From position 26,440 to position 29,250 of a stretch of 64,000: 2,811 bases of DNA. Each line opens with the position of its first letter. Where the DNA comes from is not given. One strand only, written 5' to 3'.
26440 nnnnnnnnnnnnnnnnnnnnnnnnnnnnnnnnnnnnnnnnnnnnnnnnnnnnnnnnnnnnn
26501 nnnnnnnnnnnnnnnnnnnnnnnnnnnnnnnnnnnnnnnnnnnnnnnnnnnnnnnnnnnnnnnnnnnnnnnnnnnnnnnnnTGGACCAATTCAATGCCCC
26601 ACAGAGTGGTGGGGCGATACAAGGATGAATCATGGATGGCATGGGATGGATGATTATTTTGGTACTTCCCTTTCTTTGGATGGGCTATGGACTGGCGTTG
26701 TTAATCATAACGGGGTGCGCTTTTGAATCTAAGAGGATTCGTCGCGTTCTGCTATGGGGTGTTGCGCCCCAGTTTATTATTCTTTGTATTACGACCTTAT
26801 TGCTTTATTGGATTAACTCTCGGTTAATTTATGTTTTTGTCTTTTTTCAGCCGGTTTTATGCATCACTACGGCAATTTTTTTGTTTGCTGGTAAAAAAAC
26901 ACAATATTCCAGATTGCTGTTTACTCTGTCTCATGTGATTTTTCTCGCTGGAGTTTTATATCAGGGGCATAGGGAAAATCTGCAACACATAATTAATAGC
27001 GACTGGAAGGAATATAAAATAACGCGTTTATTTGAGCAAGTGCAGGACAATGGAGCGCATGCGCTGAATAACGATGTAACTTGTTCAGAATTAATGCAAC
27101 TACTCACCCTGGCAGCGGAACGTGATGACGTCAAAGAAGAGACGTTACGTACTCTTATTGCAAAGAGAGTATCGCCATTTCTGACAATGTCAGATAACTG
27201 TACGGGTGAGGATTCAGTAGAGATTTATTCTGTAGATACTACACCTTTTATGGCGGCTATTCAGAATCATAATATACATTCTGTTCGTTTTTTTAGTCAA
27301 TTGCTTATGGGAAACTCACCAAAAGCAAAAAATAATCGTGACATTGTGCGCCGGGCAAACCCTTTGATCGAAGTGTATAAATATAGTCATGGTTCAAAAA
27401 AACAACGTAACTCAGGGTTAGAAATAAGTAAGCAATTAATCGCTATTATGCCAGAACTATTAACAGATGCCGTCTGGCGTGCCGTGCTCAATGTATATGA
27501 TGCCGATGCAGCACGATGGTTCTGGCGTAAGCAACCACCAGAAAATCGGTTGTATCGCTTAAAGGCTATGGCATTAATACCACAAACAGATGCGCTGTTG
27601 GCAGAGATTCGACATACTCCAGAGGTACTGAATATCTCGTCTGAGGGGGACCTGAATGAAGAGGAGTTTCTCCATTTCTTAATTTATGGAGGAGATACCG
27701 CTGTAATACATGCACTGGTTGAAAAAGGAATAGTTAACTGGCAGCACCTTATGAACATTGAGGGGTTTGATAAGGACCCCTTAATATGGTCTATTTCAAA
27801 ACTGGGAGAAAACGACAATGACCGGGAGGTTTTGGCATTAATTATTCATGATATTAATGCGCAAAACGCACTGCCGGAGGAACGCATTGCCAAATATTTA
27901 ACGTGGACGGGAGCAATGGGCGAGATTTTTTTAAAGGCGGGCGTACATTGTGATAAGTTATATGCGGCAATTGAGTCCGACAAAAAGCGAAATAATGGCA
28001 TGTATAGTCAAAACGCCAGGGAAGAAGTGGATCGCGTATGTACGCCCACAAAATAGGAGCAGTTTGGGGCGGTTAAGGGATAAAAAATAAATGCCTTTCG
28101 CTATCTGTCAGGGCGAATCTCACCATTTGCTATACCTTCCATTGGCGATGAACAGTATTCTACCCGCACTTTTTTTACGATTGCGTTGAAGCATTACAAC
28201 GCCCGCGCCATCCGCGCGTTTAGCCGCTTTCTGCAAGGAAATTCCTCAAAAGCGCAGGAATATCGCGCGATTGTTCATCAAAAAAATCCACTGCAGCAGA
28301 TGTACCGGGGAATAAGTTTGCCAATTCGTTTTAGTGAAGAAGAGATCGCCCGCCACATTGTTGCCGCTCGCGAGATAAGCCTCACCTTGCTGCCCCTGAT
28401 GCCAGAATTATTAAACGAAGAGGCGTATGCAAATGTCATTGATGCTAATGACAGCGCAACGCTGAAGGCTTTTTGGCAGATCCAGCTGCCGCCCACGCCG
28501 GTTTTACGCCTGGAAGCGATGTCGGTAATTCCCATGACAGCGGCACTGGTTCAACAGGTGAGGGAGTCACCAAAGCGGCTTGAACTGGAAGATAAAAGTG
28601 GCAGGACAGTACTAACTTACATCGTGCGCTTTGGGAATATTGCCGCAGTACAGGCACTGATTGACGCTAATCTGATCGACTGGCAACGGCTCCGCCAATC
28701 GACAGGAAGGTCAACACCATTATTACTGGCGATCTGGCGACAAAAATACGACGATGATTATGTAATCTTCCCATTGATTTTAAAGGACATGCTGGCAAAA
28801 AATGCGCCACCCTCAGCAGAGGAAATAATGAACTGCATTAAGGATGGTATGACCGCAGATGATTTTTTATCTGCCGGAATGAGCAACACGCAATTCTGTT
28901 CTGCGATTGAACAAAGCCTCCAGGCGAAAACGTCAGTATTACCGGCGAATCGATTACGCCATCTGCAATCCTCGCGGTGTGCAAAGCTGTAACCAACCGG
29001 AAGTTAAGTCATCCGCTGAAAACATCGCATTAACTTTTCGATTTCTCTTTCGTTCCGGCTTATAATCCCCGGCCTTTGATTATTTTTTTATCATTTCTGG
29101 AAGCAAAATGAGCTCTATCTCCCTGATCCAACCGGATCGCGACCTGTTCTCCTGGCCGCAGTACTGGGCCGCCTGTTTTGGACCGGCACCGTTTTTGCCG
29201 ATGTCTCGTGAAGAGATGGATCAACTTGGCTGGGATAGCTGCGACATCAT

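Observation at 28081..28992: Second ORF is a 5'-truncated, diverged paralog of the ankyrin protein with no ATG or RBS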

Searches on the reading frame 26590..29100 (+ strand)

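Call 17: search_protein_families(proteins=[L002:1813-3219:+], library=ncbifam, max_evalue=1)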
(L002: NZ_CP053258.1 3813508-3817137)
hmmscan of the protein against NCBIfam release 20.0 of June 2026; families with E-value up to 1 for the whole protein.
L002:1813-3219:+ (469 aa): 0 families

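Call 18: search_protein_families(proteins=[L002:1813-3219:+], library=padloc, max_evalue=1)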
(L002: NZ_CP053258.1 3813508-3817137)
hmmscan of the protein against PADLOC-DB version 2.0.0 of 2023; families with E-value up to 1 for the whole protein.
L002:1813-3219:+ (469 aa): 0 families
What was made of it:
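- Tried and rejected: NCBIfam and PADLOC scans of gene 1, intact gene 2 and the remnant gave nothing meaningful, so there is no sign of a known defence system (calls 17, 18).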

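Call 19: profile_search(protein=L002:1813-3219:+)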
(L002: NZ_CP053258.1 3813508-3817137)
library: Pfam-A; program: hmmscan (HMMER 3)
A. the first sequence (469 residues): domains with independent E <= 10: 3; with E <= 0.001: 0
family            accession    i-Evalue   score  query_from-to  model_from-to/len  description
Ank_2             PF12796.13     0.0015    19.5     329-387        18-71/90  Ankyrin repeats (3 copies)
FlaF              PF07309.16      0.052    14.0     126-169        27-71/113  Flagellar protein FlaF
Ank_3             PF13606.12       0.83    10.9     340-365         2-26/30  Ankyrin repeat

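Call 21: find_homologous_proteins(query=L002:1813-3219:+, max_evalue=0.001)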
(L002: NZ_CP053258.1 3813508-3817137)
Query L002:1813-3219:+ (469 aa): 7 proteins with E <= 0.001 among 8000 candidates.
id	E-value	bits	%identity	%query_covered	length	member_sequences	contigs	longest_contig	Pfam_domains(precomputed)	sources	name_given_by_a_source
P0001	3.6e-297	1004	96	100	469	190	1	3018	-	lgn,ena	-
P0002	2.5e-270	915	88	100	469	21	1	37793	-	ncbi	-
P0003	2.9e-268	908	87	100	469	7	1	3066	-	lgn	-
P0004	9.8e-236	801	76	100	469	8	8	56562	-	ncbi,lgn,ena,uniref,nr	ncbi:hypothetical protein [Escherichia sp. MOD1-EC7003]|uniref:hypothetical protein n=1 Tax=Escheric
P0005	1.7e-212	725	70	100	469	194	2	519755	-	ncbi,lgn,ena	-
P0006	3.6e-129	450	50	91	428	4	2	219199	-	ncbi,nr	ncbi:hypothetical protein [Superficieibacter electus]|nr:hypothetical protein [Superficieibacter ele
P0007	6.4e-112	393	51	78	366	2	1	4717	-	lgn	-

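Call 26: find_encoding_contigs(protein=P0005, flank=6000, max_places=3)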
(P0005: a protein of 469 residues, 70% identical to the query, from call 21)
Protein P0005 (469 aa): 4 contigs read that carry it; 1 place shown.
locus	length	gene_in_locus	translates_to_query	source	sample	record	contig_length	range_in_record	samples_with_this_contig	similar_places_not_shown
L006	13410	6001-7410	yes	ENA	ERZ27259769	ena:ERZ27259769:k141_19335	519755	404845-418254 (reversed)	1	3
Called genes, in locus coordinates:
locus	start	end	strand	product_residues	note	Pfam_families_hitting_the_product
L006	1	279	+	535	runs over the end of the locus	PF00496:SBP_bac_5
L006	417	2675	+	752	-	PF00521:DNA_topoisoIV, PF03989:DNA_gyraseA_C (weak)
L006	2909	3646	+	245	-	PF01553:Acyltransferase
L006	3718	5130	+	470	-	PF07732:Cu-oxidase_3, PF07731:Cu-oxidase_2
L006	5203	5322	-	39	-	-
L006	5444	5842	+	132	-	-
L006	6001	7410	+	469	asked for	-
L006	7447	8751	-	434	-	PF06808:DctM, PF03600:CitMHS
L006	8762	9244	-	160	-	PF04290:DctQ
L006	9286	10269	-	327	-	PF03480:DctP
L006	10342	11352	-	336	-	PF02615:Ldh_2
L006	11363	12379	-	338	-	PF08240:ADH_N, PF16912:Glu_dehyd_C (weak), PF01262:AlaDh_PNT_C (weak), PF00107:ADH_zinc_N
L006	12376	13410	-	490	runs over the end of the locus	PF01232:Mannitol_dh, PF08125:Mannitol_dh_C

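Call 27: find_encoding_contigs(protein=P0006, flank=6000, max_places=3)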
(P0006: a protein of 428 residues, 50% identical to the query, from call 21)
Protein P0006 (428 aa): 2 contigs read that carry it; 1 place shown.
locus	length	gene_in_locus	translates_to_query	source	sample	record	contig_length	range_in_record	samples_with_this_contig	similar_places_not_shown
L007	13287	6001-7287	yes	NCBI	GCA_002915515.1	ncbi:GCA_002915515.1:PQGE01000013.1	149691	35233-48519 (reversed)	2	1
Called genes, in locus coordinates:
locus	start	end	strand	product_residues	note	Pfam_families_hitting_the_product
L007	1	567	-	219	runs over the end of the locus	PF00072:Response_reg, PF00486:Trans_reg_C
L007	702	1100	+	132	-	PF04076:BOF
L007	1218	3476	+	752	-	PF00521:DNA_topoisoIV, PF03989:DNA_gyraseA_C (faint)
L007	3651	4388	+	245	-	PF01553:Acyltransferase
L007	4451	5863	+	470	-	PF07732:Cu-oxidase_3, PF07731:Cu-oxidase_2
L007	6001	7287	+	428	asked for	-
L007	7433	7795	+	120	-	-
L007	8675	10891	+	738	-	PF08497:Radical_SAM_N, PF04055:Radical_SAM, PF11842:DUF3362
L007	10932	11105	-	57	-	PF04728:LPP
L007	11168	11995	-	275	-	-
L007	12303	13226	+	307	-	PF04754:Transposase_31, PF27070:HTH_Rpn_C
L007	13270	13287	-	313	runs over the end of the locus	PF12883:DUF3828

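Call 35: search_protein_representatives(alignment_id=A1)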
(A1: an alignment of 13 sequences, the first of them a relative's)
Query: 13 sequences, 469 profile positions. Proteins with E-value up to 0.001 (for the whole library): 135; up to 1e-10: 42; up to 1e-30: 18. The best 135 are listed.
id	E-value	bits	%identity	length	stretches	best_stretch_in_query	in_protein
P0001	7.7e-251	849.1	-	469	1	1-468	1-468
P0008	5.0e-212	721.1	-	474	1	4-469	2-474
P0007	2.9e-171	586.7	-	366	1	1-366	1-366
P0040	4.7e-90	319.0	-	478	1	3-446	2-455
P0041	1.5e-84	300.8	-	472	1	23-467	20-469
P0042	1.5e-58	215.1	-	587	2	18-444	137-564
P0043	2.3e-54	201.3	-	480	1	12-440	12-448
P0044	3.2e-52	194.2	-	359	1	12-361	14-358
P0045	5.0e-48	180.4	-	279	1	6-277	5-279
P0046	6.2e-47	176.8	-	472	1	19-463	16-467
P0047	6.5e-45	170.1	-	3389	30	326-364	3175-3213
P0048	1.3e-44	169.2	-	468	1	8-443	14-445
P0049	1.1e-43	166.0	-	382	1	10-384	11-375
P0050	7.3e-43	163.4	-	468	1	5-444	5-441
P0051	1.0e-39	153.0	-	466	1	22-448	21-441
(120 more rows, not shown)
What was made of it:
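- On Ankyrin-repeat proteins (Pfam Ank clan): The family profile hits many multi-repeat proteins at profile positions about 320-390, with up to 30 matched stretches per protein (call 35).
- Closest known: Ankyrin-repeat domains. Same: The family profile hits many multi-ankyrin proteins at positions 320-390 (call 35).
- Tried and rejected: The exhaustive profile search was needed (call 35).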

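Call 41: find_encoding_contigs(protein=P0002, flank=3500, max_places=3)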
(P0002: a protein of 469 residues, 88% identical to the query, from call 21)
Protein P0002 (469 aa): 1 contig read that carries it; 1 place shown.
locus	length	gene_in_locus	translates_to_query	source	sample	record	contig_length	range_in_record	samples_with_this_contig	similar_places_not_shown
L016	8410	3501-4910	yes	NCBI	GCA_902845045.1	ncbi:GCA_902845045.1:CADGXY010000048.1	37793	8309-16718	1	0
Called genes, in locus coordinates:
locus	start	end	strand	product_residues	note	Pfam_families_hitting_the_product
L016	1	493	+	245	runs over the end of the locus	PF01553:Acyltransferase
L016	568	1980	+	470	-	PF07732:Cu-oxidase_3, PF07731:Cu-oxidase_2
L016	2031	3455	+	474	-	-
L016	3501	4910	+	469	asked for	-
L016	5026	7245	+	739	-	PF08497:Radical_SAM_N, PF04055:Radical_SAM, PF11842:DUF3362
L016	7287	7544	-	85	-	PF04728:LPP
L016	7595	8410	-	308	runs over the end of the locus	PF12883:DUF3828, PF26580:Mtb12_C (faint)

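Call 42: find_encoding_contigs(protein=P0004, flank=3500, max_places=3)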
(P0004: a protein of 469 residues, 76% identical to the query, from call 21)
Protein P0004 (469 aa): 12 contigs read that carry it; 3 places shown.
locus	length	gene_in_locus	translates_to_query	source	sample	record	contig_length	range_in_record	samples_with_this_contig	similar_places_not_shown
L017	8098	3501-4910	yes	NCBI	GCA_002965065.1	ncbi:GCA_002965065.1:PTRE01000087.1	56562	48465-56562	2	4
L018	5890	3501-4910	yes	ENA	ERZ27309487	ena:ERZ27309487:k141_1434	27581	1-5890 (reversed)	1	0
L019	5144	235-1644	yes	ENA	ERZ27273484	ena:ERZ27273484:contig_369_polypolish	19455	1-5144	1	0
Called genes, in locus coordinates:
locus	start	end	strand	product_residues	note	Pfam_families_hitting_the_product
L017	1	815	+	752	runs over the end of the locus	PF00521:DNA_topoisoIV, PF03989:DNA_gyraseA_C (weak)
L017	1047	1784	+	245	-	PF01553:Acyltransferase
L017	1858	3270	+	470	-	PF07732:Cu-oxidase_3, PF07731:Cu-oxidase_2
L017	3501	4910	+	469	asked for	-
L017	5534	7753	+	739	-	PF08497:Radical_SAM_N, PF04055:Radical_SAM, PF11842:DUF3362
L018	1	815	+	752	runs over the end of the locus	PF00521:DNA_topoisoIV, PF03989:DNA_gyraseA_C (weak)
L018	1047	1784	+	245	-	PF01553:Acyltransferase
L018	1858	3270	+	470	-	PF07732:Cu-oxidase_3, PF07731:Cu-oxidase_2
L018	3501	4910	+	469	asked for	-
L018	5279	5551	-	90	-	PF03811:Zn_ribbon_InsA, PF12759:HTH_Tnp_IS1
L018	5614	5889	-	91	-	?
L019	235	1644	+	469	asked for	-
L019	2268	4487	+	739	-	PF08497:Radical_SAM_N, PF04055:Radical_SAM, PF11842:DUF3362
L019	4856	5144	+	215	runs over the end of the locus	PF13384:HTH_23 (faint), PF01527:HTH_Tnp_1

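Call 47: search_solved_structures(query=A2, max_evalue=1, show_alignments=1)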
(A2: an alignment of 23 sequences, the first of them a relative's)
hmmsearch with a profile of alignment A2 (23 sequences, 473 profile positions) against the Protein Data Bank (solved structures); distinct sequences matched with E-value up to 1: 12.
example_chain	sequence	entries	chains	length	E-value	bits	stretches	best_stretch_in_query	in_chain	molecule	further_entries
6tmd_A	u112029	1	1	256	0.0091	17.9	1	337-409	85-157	KN motif and ankyrin repeat domain-containing protein 2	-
5ybv_A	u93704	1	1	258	0.09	14.6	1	337-409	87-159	KN motif and ankyrin repeat domain-containing protein 2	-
5ybv_B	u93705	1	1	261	0.093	14.6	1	337-409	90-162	KN motif and ankyrin repeat domain-containing protein 2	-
4hbd_A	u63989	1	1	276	0.11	14.4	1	337-409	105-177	KN motif and ankyrin repeat domain-containing protein 2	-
9fap_B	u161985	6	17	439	0.28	13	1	41-152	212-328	Gamma-aminobutyric acid receptor subunit beta-3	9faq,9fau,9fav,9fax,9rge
9faj_B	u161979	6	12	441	0.29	13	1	41-152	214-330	Gamma-aminobutyric acid receptor subunit beta-3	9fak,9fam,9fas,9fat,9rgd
9faw_B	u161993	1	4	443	0.29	13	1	41-152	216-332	Gamma-aminobutyric acid receptor subunit beta-3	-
9csb_A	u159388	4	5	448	0.29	12.9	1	41-152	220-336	Gamma-aminobutyric acid receptor subunit beta-3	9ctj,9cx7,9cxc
7qn5_B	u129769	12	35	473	0.32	12.8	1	41-152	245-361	Gamma-aminobutyric acid receptor subunit beta-3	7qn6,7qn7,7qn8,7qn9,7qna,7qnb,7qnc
6hug_B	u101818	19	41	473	0.32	12.8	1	41-152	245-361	Gamma-aminobutyric acid receptor subunit beta-3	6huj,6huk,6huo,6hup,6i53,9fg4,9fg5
8pet_B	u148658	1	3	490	0.34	12.7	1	41-152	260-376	Gamma-aminobutyric acid receptor subunit beta-3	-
9jxq_C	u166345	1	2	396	0.75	11.6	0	320-392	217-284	Kinase D-interacting substrate of 220 kDa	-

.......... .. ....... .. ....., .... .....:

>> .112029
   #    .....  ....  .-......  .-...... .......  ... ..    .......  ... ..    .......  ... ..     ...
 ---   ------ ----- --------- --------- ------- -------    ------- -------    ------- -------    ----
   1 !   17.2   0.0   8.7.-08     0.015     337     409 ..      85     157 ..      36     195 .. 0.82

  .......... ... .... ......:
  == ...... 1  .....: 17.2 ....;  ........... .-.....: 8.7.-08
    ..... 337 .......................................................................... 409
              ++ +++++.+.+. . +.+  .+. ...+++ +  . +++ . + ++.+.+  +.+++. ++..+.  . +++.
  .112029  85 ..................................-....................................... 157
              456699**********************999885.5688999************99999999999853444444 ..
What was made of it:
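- On Ankyrin-repeat proteins (Pfam Ank clan): KANK2 in the PDB scores E=0.009 (call 47).
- Closest known: Ankyrin-repeat domains. Same: Profile search of the PDB finds KANK2 at E=0.009 (call 47).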

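Call 48: find_encoding_contigs(protein=P0040, flank=5000, max_places=2)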
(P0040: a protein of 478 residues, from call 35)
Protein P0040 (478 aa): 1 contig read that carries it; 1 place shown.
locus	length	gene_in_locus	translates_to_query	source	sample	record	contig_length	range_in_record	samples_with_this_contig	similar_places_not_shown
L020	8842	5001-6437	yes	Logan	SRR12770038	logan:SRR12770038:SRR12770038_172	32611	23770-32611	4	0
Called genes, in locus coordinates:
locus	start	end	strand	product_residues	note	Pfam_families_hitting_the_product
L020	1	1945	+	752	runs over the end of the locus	PF00521:DNA_topoisoIV, PF03989:DNA_gyraseA_C (weak)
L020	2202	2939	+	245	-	PF01553:Acyltransferase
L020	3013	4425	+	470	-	PF07732:Cu-oxidase_3, PF07731:Cu-oxidase_2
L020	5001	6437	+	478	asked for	-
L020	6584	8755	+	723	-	PF08497:Radical_SAM_N, PF04055:Radical_SAM, PF11842:DUF3362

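Call 49: find_encoding_contigs(protein=P0041, flank=5000, max_places=2)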
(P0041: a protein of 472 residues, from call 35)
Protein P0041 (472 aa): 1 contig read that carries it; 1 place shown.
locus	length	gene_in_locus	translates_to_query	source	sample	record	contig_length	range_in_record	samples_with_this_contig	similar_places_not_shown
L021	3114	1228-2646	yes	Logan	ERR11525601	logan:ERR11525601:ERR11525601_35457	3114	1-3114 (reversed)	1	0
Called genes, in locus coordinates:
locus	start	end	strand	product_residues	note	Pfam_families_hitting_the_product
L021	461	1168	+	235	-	-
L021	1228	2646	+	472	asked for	-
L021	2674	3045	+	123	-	-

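Call 50: find_encoding_contigs(protein=P0043, flank=5000, max_places=2)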
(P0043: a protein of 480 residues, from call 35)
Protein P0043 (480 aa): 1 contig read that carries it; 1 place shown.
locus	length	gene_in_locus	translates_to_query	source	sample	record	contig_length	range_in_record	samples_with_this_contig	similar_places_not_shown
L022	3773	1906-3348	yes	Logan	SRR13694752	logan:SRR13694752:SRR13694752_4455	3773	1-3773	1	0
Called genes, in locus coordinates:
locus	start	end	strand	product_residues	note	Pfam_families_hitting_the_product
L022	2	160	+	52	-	?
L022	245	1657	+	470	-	PF07732:Cu-oxidase_3, PF07731:Cu-oxidase_2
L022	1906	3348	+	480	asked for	-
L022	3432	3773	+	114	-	?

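Call 58: predict_structure(alignment_id=A2)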
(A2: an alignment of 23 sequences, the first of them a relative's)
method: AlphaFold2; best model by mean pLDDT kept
length: 469 residues; sequences in the alignment: 23
mean_pLDDT: 90.0   pTM: 0.78
mean pLDDT of the five models: 90.0, 89.3, 88.7, 87.7, 87.6
residues with pLDDT >= 90: 324; 70-90: 125; 50-70: 18; < 50: 2
segments of 3 or more residues with pLDDT < 50: none
pLDDT, mean of each block of 10 residues (from residue 1): 72 87 93 90 92 92 82 91 92 86 94 89 88 91 90 94 88 95 85 87 94 96 96 91 67 85 96 95 92 95 96 95 97 90 93 96 91 71 91 94 94 92 93 94 90 89 78
secondary structure, 60 per line:
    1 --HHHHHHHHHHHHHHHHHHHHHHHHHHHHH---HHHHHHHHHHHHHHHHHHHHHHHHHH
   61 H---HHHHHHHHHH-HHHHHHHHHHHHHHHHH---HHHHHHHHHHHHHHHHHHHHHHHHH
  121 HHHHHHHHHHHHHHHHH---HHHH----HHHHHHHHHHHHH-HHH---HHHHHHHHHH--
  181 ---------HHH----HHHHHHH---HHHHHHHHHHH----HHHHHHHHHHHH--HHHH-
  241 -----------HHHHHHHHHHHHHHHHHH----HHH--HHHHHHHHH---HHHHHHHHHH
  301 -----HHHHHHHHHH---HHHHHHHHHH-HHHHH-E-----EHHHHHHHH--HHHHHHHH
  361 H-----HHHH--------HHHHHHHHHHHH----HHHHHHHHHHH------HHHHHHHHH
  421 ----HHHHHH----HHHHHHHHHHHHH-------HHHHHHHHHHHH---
elements in order: H3-31 H35-61 H65-74 H76-92 H96-137 H141-144 H149-161 H169-178 H197-203 H207-217 H222-233 H236-239 H252-269 H279-287 H291-300 H306-315 H319-328 H330-334 H343-350 H353-361 H367-370 H379-390 H395-405 H412-420 H425-430 H435-447 H455-466
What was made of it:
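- On Ankyrin-repeat proteins (Pfam Ank clan): AF2 model with pLDDT 90, all-helical (call 58).
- A 224-aa product would contain the helices with the best ankyrin signal: Pfam Ank_2 at residues 329-387 and model helices 252-466 (calls 19, 58).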
